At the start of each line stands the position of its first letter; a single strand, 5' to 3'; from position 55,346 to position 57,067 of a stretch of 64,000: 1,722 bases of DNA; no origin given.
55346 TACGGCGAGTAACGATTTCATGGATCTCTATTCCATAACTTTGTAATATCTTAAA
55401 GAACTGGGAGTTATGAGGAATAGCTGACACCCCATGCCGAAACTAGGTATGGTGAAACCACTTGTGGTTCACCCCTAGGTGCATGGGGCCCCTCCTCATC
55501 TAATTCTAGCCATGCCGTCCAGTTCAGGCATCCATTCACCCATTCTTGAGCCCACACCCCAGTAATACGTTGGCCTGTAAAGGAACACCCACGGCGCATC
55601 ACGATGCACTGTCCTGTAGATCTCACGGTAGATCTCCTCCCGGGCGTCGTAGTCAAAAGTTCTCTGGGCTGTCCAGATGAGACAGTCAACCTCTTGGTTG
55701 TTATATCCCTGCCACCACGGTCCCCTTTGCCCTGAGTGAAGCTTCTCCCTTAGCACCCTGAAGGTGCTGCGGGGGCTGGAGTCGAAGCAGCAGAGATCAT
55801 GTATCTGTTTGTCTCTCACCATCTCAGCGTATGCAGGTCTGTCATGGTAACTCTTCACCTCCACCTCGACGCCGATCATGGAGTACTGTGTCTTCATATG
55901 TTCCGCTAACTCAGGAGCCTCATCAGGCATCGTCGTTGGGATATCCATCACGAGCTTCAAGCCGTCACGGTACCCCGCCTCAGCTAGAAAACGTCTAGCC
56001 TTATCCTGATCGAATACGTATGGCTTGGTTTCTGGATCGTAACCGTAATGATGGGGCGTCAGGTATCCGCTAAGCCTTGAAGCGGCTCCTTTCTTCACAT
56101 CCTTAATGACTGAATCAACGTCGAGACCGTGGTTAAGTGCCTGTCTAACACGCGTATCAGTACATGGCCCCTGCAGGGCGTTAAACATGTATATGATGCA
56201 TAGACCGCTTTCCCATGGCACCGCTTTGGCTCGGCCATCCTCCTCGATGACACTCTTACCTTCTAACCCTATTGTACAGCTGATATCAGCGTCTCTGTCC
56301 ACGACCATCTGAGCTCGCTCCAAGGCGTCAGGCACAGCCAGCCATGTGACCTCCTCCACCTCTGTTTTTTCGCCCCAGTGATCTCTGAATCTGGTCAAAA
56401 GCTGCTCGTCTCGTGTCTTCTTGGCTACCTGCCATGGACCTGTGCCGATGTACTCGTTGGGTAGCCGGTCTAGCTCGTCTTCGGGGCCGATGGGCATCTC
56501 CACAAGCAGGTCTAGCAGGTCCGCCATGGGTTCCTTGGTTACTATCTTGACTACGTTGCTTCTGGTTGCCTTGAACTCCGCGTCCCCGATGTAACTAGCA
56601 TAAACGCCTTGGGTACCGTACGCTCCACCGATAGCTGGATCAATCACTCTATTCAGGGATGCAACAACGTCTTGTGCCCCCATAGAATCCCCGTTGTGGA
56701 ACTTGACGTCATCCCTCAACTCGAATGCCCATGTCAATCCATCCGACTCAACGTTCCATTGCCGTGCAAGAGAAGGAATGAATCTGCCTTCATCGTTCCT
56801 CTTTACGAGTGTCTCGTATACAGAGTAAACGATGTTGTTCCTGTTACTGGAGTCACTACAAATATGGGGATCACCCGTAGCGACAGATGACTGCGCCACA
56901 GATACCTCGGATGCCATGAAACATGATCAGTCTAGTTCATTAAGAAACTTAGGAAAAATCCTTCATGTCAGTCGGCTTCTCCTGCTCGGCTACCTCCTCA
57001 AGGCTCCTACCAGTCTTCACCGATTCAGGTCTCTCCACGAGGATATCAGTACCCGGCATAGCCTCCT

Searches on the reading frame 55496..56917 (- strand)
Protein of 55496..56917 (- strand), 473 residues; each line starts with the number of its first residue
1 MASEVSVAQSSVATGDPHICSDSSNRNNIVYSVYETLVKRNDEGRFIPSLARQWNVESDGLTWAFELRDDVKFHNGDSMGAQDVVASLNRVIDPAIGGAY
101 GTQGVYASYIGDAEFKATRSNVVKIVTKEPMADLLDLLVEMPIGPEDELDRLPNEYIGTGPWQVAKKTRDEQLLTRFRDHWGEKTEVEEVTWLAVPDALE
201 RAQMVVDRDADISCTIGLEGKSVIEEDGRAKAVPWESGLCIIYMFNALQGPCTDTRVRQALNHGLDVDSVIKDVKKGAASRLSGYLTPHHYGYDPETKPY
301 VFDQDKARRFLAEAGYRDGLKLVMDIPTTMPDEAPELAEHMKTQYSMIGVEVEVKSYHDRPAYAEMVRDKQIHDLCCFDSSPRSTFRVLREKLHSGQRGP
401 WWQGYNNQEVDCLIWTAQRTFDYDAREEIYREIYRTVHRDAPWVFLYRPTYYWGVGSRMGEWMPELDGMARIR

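Call 28: search_protein_families(library=pfam, max_evalue=0.001, proteins=[window:55496-56917:-])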
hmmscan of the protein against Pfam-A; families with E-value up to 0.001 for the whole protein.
window:55496-56917:- (473 aa): 1 family
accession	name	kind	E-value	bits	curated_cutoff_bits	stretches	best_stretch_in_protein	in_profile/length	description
PF00496.27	SBP_bac_5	-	3.6e-61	207.8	32.4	1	46-369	2-336/368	Bacterial extracellular solute-binding proteins, family 5 Middle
